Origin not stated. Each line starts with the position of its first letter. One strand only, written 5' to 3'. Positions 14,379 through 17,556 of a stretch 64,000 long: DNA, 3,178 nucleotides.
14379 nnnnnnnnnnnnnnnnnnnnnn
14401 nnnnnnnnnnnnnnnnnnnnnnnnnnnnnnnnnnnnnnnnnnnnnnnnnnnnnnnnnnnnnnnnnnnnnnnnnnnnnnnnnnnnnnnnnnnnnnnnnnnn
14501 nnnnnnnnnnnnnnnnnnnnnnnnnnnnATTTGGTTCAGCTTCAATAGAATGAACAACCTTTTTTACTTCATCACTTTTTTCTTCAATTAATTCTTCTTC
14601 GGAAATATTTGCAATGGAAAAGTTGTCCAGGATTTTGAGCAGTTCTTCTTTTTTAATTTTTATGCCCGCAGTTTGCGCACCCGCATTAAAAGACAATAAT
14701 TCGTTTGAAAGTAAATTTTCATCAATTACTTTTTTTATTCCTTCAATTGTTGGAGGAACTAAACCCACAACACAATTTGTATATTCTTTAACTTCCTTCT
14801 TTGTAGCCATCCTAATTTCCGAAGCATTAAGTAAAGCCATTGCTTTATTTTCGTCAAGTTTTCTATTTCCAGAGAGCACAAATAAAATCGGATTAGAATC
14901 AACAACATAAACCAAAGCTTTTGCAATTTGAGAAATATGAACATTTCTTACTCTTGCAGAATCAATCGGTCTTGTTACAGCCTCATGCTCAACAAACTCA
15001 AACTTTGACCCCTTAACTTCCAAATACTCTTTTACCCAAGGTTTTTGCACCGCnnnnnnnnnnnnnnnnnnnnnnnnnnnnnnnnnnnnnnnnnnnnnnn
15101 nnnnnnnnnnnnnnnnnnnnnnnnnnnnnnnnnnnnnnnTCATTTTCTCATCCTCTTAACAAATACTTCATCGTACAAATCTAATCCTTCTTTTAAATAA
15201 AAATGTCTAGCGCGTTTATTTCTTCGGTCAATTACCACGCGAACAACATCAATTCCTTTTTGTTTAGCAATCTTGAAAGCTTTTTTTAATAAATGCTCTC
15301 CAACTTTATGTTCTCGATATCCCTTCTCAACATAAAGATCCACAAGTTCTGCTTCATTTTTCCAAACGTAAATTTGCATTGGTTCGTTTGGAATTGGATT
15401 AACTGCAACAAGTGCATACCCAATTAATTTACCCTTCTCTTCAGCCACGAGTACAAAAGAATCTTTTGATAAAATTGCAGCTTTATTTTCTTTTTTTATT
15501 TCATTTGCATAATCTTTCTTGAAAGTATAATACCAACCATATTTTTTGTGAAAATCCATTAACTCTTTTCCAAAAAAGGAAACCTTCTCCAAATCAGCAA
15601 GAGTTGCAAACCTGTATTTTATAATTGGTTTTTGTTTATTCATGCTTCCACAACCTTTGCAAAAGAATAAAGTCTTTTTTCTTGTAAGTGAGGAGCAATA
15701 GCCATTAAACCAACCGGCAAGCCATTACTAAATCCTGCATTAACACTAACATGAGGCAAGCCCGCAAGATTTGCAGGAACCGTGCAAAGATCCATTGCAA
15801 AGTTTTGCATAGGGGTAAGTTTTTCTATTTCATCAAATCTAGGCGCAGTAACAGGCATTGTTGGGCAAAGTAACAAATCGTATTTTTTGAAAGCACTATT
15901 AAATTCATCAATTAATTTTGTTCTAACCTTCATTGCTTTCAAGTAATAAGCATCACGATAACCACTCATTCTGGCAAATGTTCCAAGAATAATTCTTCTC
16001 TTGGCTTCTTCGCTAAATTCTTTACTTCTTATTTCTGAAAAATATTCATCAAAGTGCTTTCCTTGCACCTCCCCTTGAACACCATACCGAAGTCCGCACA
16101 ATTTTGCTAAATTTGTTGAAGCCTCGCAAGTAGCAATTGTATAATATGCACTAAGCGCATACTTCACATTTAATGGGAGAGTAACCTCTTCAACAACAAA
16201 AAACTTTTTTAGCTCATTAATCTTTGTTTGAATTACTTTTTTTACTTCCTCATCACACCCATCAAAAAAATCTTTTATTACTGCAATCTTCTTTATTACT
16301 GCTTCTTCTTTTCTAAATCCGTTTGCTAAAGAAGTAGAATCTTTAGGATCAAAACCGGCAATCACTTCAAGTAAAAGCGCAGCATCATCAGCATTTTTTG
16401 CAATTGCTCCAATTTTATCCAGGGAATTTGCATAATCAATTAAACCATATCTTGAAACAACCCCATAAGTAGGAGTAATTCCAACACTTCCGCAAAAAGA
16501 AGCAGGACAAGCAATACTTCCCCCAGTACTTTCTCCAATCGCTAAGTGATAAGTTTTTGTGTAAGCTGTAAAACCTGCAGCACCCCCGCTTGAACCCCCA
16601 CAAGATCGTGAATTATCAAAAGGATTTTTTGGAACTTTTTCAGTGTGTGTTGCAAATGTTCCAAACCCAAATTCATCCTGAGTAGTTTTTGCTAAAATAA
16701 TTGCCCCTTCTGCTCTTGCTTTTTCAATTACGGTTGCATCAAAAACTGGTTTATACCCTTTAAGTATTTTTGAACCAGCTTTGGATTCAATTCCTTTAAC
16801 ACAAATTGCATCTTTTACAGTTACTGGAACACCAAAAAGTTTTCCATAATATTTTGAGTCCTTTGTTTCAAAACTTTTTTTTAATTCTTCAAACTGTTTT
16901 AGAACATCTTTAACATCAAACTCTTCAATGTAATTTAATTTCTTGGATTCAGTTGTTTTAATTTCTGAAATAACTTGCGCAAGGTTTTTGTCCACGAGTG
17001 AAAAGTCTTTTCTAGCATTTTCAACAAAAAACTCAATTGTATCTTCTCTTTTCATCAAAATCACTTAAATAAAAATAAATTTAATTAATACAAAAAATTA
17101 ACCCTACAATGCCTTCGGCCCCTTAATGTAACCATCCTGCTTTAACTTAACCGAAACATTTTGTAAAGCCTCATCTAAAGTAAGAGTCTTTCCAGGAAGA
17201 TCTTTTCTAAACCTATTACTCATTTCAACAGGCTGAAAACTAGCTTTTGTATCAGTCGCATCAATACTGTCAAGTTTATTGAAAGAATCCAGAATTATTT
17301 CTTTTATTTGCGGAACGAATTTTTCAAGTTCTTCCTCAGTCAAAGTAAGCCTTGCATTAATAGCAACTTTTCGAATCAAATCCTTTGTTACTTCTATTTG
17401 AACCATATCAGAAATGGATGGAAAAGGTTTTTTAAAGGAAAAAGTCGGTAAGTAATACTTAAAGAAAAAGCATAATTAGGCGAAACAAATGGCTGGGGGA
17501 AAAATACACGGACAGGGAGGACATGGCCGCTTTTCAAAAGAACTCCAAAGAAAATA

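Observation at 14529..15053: GatB with a ~175-aa YbaK/ProX-like aminoacyl-tRNA editing domain inserted between its CSC and CPxCLG motifs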

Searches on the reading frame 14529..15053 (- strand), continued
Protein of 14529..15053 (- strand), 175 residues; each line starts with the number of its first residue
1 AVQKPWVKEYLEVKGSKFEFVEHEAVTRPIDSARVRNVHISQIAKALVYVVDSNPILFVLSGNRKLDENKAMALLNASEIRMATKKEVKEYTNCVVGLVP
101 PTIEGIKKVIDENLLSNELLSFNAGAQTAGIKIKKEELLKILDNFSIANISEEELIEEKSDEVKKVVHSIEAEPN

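Call 78: find_homologous_proteins(query=P0128, max_evalue=1e-20)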
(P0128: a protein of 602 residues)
Query P0128 (602 aa): 7967 proteins with E <= 1e-20 among 8000 candidates; the best 120 are listed.
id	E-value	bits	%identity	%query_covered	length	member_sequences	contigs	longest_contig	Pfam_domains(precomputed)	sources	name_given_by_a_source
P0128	0.0e+0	1343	100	100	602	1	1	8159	PF01336.32,PF04073.21,PF00152.26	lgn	-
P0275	0.0e+0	1024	73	100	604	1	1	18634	PF01336.32,PF04073.21,PF00152.26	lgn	-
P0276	5.6e-278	941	68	100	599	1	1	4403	PF01336.32,PF04073.21,PF00152.26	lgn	-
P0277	7.4e-270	915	67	100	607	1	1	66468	PF01336.32,PF04073.21,PF00152.26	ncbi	-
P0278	2.9e-266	903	65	99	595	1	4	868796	PF01336.32,PF04073.21,PF00152.26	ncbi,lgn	-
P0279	2.0e-264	897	66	100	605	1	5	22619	PF01336.32,PF04073.21,PF00152.26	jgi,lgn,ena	-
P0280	1.1e-258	878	64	100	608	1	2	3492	PF01336.32,PF04073.21,PF00152.26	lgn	-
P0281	5.2e-254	862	63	100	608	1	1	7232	PF01336.32,PF04073.21,PF00152.26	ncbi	-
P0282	1.0e-251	855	62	100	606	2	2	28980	PF01336.32,PF04073.21,PF00152.26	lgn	-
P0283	5.2e-250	849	62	100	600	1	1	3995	PF01336.32,PF04073.21,PF00152.26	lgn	-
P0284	7.8e-244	829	60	100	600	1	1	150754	PF01336.32,PF04073.21,PF00152.26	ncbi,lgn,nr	ncbi:MAG: aspartate--tRNA(Asn) ligase [Candidatus Pacebacteria bacterium]|nr:aspartate--tRNA(Asn) li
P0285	9.6e-244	828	61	100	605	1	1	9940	PF01336.32,PF04073.21,PF00152.26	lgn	-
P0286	1.2e-243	828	59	100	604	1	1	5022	PF01336.32,PF04073.21,PF00152.26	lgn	-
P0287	1.5e-243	828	60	100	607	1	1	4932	PF01336.32,PF04073.21,PF00152.26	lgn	-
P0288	7.8e-243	825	61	99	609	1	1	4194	PF01336.32,PF04073.21,PF00152.26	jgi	-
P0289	1.3e-242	825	59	100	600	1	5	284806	PF01336.32,PF04073.21,PF00152.26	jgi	-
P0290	6.3e-242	822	60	100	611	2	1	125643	PF01336.32,PF04073.21,PF00152.26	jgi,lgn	-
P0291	1.7e-240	818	59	100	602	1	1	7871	PF01336.32,PF04073.21,PF00152.26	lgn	-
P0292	2.1e-240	817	59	100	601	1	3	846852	PF01336.32,PF04073.21,PF00152.26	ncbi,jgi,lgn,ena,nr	ncbi:MAG TPA: aspartate--tRNA(Asn) ligase [Candidatus Bathyarchaeia archaeon]|nr:aspartate--tRNA(Asn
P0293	5.2e-240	816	61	100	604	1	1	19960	PF01336.32,PF04073.21,PF00152.26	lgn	-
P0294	1.3e-239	815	59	100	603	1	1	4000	PF01336.32,PF04073.21,PF00152.26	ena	-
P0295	1.1e-238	812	57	100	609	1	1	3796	PF01336.32,PF04073.21,PF00152.26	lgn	-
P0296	2.1e-238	811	60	100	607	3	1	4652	PF01336.32,PF04073.21,PF00152.26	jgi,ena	-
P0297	3.9e-236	803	58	99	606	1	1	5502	PF01336.32,PF04073.21,PF00152.26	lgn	-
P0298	7.2e-236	802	61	100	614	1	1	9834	PF01336.32,PF04073.21,PF00152.26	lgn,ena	-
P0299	4.0e-235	800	57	100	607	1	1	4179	PF01336.32,PF04073.21,PF00152.26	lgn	-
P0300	7.5e-235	799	58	98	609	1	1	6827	PF01336.32,PF04073.21,PF00152.26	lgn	-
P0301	9.4e-235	799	59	100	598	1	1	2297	PF01336.32,PF04073.21,PF00152.26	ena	-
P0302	1.3e-233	795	59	98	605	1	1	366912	PF01336.32,PF04073.21,PF00152.26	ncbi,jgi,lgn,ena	ncbi:MAG: aspartate--tRNA(Asn) ligase [Patescibacteria group bacterium]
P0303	8.0e-233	792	58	98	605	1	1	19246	PF01336.32,PF04073.21,PF00152.26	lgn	-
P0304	9.8e-233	792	57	100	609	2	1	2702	PF01336.32,PF04073.21,PF00152.26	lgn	-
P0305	6.5e-232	789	60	100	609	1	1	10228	PF01336.32,PF04073.21,PF00152.26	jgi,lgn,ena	-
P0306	1.9e-231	788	59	99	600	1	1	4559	PF01336.32,PF04073.21,PF00152.26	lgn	-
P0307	5.1e-231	786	58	100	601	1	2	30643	PF01336.32,PF04073.21,PF00152.26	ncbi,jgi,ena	-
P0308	1.2e-230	785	59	100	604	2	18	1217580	PF01336.32,PF04073.21,PF00152.26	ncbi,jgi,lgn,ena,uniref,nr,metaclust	ncbi:aspartate--tRNA(Asn) ligase [Candidatus Roizmanbacteria bacterium RIFOXYB2_FULL_38_10]|uniref:A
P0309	8.0e-230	782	58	100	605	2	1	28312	PF01336.32,PF04073.21,PF00152.26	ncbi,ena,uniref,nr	ncbi:aspartate--tRNA(Asn) ligase [Candidatus Roizmanbacteria bacterium CG_4_10_14_0_8_um_filter_39_9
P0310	3.8e-229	780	57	100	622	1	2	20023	PF01336.32,PF04073.21,PF00152.26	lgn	-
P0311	4.9e-229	780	58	100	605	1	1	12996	PF01336.32,PF04073.21,PF00152.26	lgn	-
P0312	5.9e-229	780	57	100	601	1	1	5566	PF01336.32,PF04073.21,PF00152.26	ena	-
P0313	6.4e-229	779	58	100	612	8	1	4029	PF01336.32,PF04073.21,PF00152.26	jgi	-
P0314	1.8e-228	778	59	99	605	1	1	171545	PF01336.32,PF04073.21,PF00152.26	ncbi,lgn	-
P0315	2.2e-228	778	59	99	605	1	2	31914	PF01336.32,PF04073.21,PF00152.26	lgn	-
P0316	2.8e-228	777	57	100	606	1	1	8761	PF01336.32,PF04073.21,PF00152.26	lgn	-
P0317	3.6e-228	777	58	100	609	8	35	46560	PF01336.32,PF04073.21,PF00152.26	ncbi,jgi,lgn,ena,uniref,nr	ncbi:aspartate--tRNA(Asn) ligase [Candidatus Amesbacteria bacterium RIFCSPHIGHO2_02_FULL_48_21]|unir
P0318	7.5e-228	776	57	100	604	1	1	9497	PF01336.32,PF04073.21,PF00152.26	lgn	-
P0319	1.8e-227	775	58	97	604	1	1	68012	PF01336.32,PF04073.21,PF00152.26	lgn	-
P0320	1.3e-226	772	58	99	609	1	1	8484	PF01336.32,PF04073.21,PF00152.26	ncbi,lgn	-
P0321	1.8e-226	771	57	100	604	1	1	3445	PF01336.32,PF04073.21,PF00152.26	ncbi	-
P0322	8.7e-226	769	62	92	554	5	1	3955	PF04073.21,PF00152.26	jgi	jgi:nondiscriminating aspartyl-tRNA synthetase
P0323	8.8e-226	769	57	100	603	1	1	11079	PF01336.32,PF04073.21,PF00152.26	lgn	-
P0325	4.4e-225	767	55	100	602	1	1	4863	PF01336.32,PF04073.21,PF00152.26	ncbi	-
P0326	1.3e-224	765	57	100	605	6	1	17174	PF01336.32,PF04073.21,PF00152.26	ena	-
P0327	7.4e-224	763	57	100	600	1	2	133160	PF01336.32,PF04073.21,PF00152.26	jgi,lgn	jgi:nondiscriminating aspartyl-tRNA synthetase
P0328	1.2e-223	762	56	100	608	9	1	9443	PF01336.32,PF04073.21,PF00152.26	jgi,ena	-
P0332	3.3e-223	761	55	100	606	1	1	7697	PF01336.32,PF04073.21,PF00152.26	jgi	jgi:nondiscriminating aspartyl-tRNA synthetase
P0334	5.9e-222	757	56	100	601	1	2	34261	PF01336.32,PF04073.21,PF00152.26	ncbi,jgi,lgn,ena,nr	ncbi:MAG: aspartate--tRNA(Asn) ligase [Patescibacteria group bacterium]|nr:aspartate--tRNA(Asn) liga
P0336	4.2e-221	754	56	99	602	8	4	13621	PF01336.32,PF04073.21,PF00152.26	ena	-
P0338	1.6e-220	752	55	100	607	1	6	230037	PF01336.32,PF04073.21,PF00152.26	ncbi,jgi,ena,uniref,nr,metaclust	ncbi:MAG: Aspartyl-tRNA synthetase [Candidatus Roizmanbacteria bacterium GW2011_GWA2_36_23]|uniref:A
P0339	4.2e-220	750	61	93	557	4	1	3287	PF04073.21,PF00152.26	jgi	jgi:nondiscriminating aspartyl-tRNA synthetase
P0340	5.2e-220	750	56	100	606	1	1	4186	PF01336.32,PF04073.21,PF00152.26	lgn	-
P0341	9.2e-220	749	55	100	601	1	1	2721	PF01336.32,PF04073.21,PF00152.26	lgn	-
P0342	1.9e-219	748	55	100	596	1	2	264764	PF01336.32,PF04073.21,PF00152.26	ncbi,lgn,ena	-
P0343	2.8e-219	748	56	100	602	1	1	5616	PF01336.32,PF04073.21,PF00152.26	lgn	-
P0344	2.9e-219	748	56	99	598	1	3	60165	PF01336.32,PF04073.21,PF00152.26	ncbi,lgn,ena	-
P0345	4.7e-219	747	57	99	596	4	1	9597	PF01336.32,PF04073.21,PF00152.26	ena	-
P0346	6.0e-219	747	55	99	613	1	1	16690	PF01336.32,PF04073.21,PF00152.26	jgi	jgi:nondiscriminating aspartyl-tRNA synthetase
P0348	2.3e-218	745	55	100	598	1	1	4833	PF01336.32,PF04073.21,PF00152.26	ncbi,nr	ncbi:aspartate--tRNA(Asn) ligase [Candidatus Roizmanbacteria bacterium]|nr:aspartate--tRNA(Asn) liga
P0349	1.3e-217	742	54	100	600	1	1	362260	PF01336.32,PF04073.21,PF00152.26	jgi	jgi:nondiscriminating aspartyl-tRNA synthetase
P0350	2.7e-217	741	54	100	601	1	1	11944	PF01336.32,PF04073.21,PF00152.26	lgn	-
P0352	9.3e-217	739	55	99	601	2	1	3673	PF01336.32,PF04073.21,PF00152.26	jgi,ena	-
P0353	1.0e-216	739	54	100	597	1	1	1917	PF01336.32,PF04073.21,PF00152.26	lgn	-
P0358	1.5e-216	739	55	99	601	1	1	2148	PF01336.32,PF04073.21,PF00152.26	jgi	jgi:nondiscriminating aspartyl-tRNA synthetase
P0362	4.1e-216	737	57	98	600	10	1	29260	PF01336.32,PF04073.21,PF00152.26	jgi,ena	-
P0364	7.6e-216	736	55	100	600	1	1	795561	PF01336.32,PF04073.21,PF00152.26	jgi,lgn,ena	-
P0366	9.6e-216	736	56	99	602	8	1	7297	PF01336.32,PF04073.21,PF00152.26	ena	-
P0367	1.1e-215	736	56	99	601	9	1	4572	PF01336.32,PF04073.21,PF00152.26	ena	-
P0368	1.2e-215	736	56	99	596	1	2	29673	PF01336.32,PF04073.21,PF00152.26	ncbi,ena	ncbi:MAG: aspartate--tRNA(Asn) ligase [Patescibacteria group bacterium]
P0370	1.4e-215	735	55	100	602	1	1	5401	PF01336.32,PF04073.21,PF00152.26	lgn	-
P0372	1.9e-215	735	54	100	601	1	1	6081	PF01336.32,PF04073.21,PF00152.26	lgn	-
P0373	2.8e-215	734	54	100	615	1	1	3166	PF01336.32,PF04073.21,PF00152.26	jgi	jgi:nondiscriminating aspartyl-tRNA synthetase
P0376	3.7e-215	734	53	100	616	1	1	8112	PF01336.32,PF04073.21,PF00152.26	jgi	jgi:nondiscriminating aspartyl-tRNA synthetase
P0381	1.7e-214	732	55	100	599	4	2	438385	PF01336.32,PF04073.21,PF00152.26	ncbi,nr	ncbi:MAG TPA: aspartate--tRNA(Asn) ligase [Candidatus Woesebacteria bacterium]|nr:aspartate--tRNA(As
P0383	1.8e-214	732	55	100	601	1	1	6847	PF01336.32,PF04073.21,PF00152.26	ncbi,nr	ncbi:aspartate--tRNA(Asn) ligase [Candidatus Roizmanbacteria bacterium]|nr:aspartate--tRNA(Asn) liga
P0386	2.8e-214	731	54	100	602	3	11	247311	PF01336.32,PF04073.21,PF00152.26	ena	-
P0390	7.5e-214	730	53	100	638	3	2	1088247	PF01336.32,PF04073.21,PF00152.26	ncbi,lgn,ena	-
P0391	2.4e-213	728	55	100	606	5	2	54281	PF01336.32,PF04073.21,PF00152.26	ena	-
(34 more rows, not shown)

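Call 85: find_encoding_contigs(protein=P0308, flank=8000, max_places=2)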
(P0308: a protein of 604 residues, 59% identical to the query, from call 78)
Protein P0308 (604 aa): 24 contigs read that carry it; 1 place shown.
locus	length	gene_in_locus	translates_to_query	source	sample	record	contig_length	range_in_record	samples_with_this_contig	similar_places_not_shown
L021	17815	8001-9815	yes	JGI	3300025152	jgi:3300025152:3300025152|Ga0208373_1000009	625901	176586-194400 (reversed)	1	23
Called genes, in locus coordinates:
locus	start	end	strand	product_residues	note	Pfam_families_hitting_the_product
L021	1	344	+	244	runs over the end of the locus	PF01386:Ribosomal_L25p, PF14693:Ribosomal_TL5_C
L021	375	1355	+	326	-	PF08529:NusA_N, PF13184:KH_NusA_1st, PF26594:KH_NusA_2nd, PF07650:KH_2 (weak)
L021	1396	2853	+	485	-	PF00009:GTP_EFTU, PF00071:Ras (weak), PF01926:MMR_HSR1, PF02421:FeoB_N (weak), PF08477:Roc (faint), PF22042:EF-G_D2, PF11987:IF-2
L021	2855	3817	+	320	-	PF01368:DHH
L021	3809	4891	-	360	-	PF02646:RmuC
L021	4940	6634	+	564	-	PF01368:DHH, PF02272:DHHA1, PF17768:RecJ_OB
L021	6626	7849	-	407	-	PF00156:Pribosyltran, PF14572:Pribosyl_synth (weak)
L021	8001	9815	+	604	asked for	PF01336:tRNA_anti-codon, PF00152:tRNA-synt_2, PF04073:tRNA_edit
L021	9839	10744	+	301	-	PF00768:Peptidase_S11, PF13354:Beta-lactamase2 (weak)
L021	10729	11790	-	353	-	-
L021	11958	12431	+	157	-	PF01058:Oxidored_q6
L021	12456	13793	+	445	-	PF00374:NiFeSe_Hases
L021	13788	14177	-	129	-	-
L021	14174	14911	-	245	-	PF19927:DUF6390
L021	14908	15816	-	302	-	PF00892:EamA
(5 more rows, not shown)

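Call 86: find_encoding_contigs(protein=P0125, flank=8000, max_places=2)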
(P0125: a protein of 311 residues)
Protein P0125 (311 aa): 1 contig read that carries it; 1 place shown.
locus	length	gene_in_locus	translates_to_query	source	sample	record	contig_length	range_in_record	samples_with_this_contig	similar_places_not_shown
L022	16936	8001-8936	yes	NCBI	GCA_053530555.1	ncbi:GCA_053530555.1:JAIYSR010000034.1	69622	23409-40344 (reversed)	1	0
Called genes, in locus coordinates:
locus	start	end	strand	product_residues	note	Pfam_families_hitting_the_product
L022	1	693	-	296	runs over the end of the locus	PF02445:NadA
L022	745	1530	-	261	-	PF01408:GFO_IDH_MocA (faint), PF03447:NAD_binding_3, PF01958:Asp_DH_C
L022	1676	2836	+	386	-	PF02749:QRPTase_N, PF01729:QRPTase_C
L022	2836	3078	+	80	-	-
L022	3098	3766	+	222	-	PF01791:DeoC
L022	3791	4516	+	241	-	-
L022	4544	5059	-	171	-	PF00857:Isochorismatase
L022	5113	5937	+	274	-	PF02749:QRPTase_N, PF01729:QRPTase_C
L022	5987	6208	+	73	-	-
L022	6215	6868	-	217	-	PF01842:ACT, PF13291:ACT_4, PF18462:DUF5612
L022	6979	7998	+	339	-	PF01008:IF-2B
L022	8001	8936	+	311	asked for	PF04073:tRNA_edit, PF02637:GatB_Yqey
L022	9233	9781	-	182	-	PF00149:Metallophos (weak), PF12850:Metallophos_2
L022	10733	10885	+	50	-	-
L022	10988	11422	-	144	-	PF13975:gag-asp_proteas (faint)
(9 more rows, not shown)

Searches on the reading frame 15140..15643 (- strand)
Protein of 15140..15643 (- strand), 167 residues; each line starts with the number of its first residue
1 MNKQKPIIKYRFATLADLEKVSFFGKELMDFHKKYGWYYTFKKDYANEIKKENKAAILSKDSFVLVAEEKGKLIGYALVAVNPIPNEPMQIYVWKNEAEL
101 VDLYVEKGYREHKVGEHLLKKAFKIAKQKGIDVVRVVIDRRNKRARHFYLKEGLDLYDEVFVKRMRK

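Call 3: search_protein_families(library=pfam, proteins=[window:15140-15643:-], max_evalue=1)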
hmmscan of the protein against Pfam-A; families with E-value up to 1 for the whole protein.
window:15140-15643:- (167 aa): 9 families
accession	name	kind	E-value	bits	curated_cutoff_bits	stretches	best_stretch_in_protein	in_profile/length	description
PF00583.31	Acetyltransf_1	-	1.3e-15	58.1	20.7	1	53-151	27-113/116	Acetyltransferase (GNAT) family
PF13508.13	Acetyltransf_7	-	1.6e-11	44.8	27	1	61-153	2-81/84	Acetyltransferase (GNAT) domain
PF13673.13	Acetyltransf_10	-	2.3e-08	34.5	23.6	1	39-154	11-107/128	Acetyltransferase (GNAT) domain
PF14131.11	DUF4298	-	0.014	15.9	27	1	12-62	19-69/87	Domain of unknown function (DUF4298)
PF13302.13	Acetyltransf_3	-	0.015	16.4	25.4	1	12-153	6-136/138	Acetyltransferase (GNAT) domain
PF13527.13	Acetyltransf_9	-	0.022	15.2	25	1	37-134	17-109/127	Acetyltransferase (GNAT) domain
PF08534.16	Redoxin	-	0.03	14.5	26.6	0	22-79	79-134/148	Redoxin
PF14542.12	Acetyltransf_CG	-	0.053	14.1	30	1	97-134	24-61/80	GCN5-related N-acetyl-transferase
PF08445.16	FR47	-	0.13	12.7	22.1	1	96-157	20-80/86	FR47-like protein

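Call 22: search_protein_families(library=ncbifam, proteins=[window:15140-15643:-], max_evalue=0.00001)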
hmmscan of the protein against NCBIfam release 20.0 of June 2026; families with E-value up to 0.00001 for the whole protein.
window:15140-15643:- (167 aa): 3 families
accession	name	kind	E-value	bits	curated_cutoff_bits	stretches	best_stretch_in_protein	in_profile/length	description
TIGR01575.1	rimI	equivalog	1.6e-09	38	86.4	1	57-155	27-113/132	ribosomal protein S18-alanine N-acetyltransferase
NF000482.1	AAC_3_XI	exception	1.6e-07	31.3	300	1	51-155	38-133/148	aminoglycoside N-acetyltransferase AAC(3)-XI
NF053587.1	SpmdActasePaiA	equivalog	2.3e-06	27.5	250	1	53-153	51-146/172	spermidine/spermine N(1)-acetyltransferase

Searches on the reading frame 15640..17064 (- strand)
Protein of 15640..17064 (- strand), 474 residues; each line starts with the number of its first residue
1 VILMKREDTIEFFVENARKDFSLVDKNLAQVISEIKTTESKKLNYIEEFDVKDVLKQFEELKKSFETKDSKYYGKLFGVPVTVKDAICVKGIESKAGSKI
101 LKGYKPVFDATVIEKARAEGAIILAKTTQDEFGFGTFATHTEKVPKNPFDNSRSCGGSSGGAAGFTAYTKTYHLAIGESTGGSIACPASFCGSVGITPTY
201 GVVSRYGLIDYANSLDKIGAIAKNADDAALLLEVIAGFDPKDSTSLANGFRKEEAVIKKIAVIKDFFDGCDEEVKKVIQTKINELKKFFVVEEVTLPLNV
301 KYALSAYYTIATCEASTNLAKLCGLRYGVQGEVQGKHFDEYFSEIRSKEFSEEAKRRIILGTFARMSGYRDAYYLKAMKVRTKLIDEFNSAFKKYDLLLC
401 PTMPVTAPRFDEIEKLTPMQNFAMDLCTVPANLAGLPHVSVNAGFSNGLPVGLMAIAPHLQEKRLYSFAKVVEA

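Call 3: search_protein_families(library=pfam, proteins=[window:15640-17064:-], max_evalue=1)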
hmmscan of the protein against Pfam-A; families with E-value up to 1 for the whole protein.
window:15640-17064:- (474 aa): 1 family
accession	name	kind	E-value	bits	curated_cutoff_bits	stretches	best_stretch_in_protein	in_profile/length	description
PF01425.27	Amidase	-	5.6e-110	368.9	27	1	40-465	14-444/445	Amidase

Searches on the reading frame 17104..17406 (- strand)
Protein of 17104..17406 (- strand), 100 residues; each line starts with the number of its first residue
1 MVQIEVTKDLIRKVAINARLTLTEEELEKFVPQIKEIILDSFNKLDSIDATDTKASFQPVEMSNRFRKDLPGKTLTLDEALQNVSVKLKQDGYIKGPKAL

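Call 3: search_protein_families(library=pfam, proteins=[window:17104-17406:-], max_evalue=1)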
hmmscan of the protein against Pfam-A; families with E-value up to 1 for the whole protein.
window:17104-17406:- (100 aa): 1 family
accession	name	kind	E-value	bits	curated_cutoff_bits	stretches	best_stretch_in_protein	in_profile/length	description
PF02686.20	GatC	-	2.3e-10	40.9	23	1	22-95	1-65/66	Glu-tRNAGln amidotransferase C subunit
